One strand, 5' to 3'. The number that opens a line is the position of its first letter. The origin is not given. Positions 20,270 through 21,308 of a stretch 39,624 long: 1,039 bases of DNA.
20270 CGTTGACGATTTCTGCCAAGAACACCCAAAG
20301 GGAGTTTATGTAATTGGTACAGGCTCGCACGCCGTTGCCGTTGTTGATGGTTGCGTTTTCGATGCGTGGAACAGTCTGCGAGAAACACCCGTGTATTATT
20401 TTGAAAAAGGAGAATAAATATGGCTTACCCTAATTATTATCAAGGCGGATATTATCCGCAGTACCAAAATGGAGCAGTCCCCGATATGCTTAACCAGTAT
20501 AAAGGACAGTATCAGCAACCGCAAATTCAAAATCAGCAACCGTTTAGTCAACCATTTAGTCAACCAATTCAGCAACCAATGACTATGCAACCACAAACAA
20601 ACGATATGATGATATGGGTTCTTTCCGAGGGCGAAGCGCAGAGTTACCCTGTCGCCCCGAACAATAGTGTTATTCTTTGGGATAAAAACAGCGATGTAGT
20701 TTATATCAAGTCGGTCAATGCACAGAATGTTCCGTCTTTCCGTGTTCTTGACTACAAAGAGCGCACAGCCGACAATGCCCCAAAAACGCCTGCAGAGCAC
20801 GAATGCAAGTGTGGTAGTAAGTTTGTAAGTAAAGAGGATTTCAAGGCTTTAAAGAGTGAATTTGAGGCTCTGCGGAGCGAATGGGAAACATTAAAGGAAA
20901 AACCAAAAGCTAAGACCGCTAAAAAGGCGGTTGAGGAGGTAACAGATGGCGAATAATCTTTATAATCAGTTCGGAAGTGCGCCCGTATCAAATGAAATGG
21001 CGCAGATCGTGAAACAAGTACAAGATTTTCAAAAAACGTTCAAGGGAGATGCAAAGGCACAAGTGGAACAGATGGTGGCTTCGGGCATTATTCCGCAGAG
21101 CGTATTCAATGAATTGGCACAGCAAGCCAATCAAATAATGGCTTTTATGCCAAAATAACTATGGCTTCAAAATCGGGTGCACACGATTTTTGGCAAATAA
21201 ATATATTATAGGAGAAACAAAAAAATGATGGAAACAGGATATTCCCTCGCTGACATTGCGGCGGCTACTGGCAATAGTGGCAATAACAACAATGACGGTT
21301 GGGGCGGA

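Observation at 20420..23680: Orphan accessory cassette of low-complexity, Cys-rich and jelly-roll proteins between the lysis and early regions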

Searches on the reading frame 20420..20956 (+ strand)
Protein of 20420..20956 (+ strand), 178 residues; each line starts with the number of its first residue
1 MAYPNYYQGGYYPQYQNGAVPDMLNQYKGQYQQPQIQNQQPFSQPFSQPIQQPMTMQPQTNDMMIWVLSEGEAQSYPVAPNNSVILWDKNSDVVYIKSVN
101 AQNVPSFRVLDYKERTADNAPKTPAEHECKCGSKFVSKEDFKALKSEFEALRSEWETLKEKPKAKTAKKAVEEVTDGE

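Call 6: search_protein_families(library=pfam, proteins=[window:20420-20956:+], max_evalue=1)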
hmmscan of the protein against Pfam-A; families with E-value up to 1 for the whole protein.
window:20420-20956:+ (178 aa): 1 family
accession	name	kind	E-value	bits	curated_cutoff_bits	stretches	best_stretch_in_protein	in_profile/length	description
PF02183.23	HALZ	-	0.0059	17.2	28.1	1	140-160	6-26/43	Homeobox associated leucine zipper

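Call 7: search_protein_families(library=phrogs, proteins=[window:20420-20956:+], max_evalue=0.1)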
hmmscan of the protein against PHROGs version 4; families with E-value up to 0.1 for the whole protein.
window:20420-20956:+ (178 aa): 4 families
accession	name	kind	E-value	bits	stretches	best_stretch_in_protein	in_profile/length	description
phrog_21718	-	unknown function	1.9e-26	93.9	1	1-165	1-153/159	-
phrog_3162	-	unknown function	0.004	17.7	1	103-159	59-107/247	-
phrog_1378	-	unknown function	0.0045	18.2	1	131-169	39-77/82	-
phrog_2671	-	tail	0.082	14.1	1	126-158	81-113/125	tail fiber protein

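Call 12: search_protein_families(library=ncbifam, proteins=[window:20420-20956:+], max_evalue=1)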
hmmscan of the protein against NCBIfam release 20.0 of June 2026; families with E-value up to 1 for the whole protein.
window:20420-20956:+ (178 aa): 0 families

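Call 44: search_protein_families(library=pfam, alignment_id=A6, max_evalue=0.01)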
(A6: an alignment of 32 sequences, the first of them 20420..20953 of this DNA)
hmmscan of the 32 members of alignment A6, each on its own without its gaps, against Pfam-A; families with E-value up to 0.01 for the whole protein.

A. member 1, window:20420-20953:+ (178 aa): 1 family
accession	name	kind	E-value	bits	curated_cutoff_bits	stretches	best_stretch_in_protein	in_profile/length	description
PF02183.23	HALZ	-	0.0059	17.2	28.1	1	140-160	6-26/43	Homeobox associated leucine zipper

B. families by the number of members that match (of 32 scanned): 4 families
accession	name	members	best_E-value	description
PF02183.23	HALZ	2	0.0028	Homeobox associated leucine zipper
PF01166.23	TSC22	1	7.3e-05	TSC-22/dip/bun family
PF25595.1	Phage_TTP_16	1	0.0053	Phage tail tube protein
PF24349.1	DUF7509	1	0.0062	Domain of unknown function (DUF7509)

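Call 46: search_solved_structures(query=A6, max_evalue=10, show_alignments=2)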
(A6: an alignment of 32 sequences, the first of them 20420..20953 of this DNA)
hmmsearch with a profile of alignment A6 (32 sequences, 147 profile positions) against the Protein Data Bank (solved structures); distinct sequences matched with E-value up to 10: 7.
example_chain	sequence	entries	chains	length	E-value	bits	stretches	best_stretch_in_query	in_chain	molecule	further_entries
6qgl_A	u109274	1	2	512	0.25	14.5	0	100-133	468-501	VP5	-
6j7v_A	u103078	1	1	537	0.28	14.3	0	100-133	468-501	VP5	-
6v50_A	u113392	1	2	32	0.78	12.9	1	114-138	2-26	Coiled-coil Trimer with Glu:Ser:Lys Triad with K7A mutation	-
5apw_A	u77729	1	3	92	1.1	12.4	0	110-137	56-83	GENERAL CONTROL PROTEIN GCN4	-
6q22_A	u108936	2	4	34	1.4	12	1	114-138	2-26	Coiled-coil Trimer with Glu:Aminobutyric acid:Lys Triad | peptide with Glu:Ala:Lys triad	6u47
7o92_A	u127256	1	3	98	2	11.5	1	89-138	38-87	hypothetical protein UY81_C0065G0003 residues 18-54 from Candidatus Giovannonibacteria bac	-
8ipg_D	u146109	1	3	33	8.9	9.4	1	114-143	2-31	HP101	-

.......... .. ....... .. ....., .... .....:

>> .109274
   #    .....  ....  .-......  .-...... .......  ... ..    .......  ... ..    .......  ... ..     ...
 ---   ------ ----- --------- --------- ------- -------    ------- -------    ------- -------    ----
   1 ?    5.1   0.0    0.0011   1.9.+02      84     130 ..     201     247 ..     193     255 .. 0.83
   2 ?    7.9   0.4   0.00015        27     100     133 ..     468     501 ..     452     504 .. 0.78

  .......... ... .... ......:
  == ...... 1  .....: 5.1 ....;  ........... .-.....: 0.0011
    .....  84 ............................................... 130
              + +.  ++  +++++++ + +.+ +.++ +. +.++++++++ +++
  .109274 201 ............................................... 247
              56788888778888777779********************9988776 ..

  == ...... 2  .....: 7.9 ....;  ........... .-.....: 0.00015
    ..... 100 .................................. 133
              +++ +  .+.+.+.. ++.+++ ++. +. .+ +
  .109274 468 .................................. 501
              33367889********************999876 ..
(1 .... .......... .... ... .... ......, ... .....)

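Call 70: search_protein_families(library=padloc, proteins=[window:20420-20956:+], max_evalue=1)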
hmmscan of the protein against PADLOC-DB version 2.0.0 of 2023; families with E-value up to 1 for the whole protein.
window:20420-20956:+ (178 aa): 0 families

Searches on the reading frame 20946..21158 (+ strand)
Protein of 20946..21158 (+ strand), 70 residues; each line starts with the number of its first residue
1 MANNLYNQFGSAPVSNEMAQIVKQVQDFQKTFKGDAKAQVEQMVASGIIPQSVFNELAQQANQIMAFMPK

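Call 6: search_protein_families(library=pfam, proteins=[window:20946-21158:+], max_evalue=1)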
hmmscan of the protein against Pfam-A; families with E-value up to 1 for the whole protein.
window:20946-21158:+ (70 aa): 4 families
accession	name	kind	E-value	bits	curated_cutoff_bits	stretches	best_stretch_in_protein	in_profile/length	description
PF22888.1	FIMAH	-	0.042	14.9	24.8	0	18-63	41-78/81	FIMAH domain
PF19753.4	DUF6240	-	0.047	13.5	26.6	1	14-65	160-213/276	Family of unknown function (DUF6240)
PF18325.7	Fas_alpha_ACP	-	0.054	14.2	30.6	1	4-46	49-91/162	Fatty acid synthase subunit alpha Acyl carrier domain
PF06777.17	HBB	-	0.085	12.9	30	1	7-68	6-66/190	Helical and beta-bridge domain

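Call 7: search_protein_families(library=phrogs, proteins=[window:20946-21158:+], max_evalue=0.1)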
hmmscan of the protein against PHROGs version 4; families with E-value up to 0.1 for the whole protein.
window:20946-21158:+ (70 aa): 1 family
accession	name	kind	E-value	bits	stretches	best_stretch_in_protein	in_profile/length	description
phrog_22984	-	unknown function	1e-07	33.3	1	1-66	1-63/74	-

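Call 12: search_protein_families(library=ncbifam, proteins=[window:20946-21158:+], max_evalue=1)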
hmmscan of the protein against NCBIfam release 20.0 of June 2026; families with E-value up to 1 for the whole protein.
window:20946-21158:+ (70 aa): 2 families
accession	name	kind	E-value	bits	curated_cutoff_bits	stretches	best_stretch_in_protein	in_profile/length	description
NF008162.0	PRK10916.1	equivalog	0.088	12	569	1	13-62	297-344/348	ADP-heptose--LPS heptosyltransferase RfaF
NF007512.0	PRK10116.1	equivalog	0.089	12.9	167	1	4-55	44-96/142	universal stress protein UspC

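Call 70: search_protein_families(library=padloc, proteins=[window:20946-21158:+], max_evalue=1)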
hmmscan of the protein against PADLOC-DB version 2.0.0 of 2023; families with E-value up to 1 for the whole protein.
window:20946-21158:+ (70 aa): 1 family
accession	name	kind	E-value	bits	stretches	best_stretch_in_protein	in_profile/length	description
PDLC01502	Cmr5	-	0.018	13.4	1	17-58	18-59/123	CAS-III-B; effector_SS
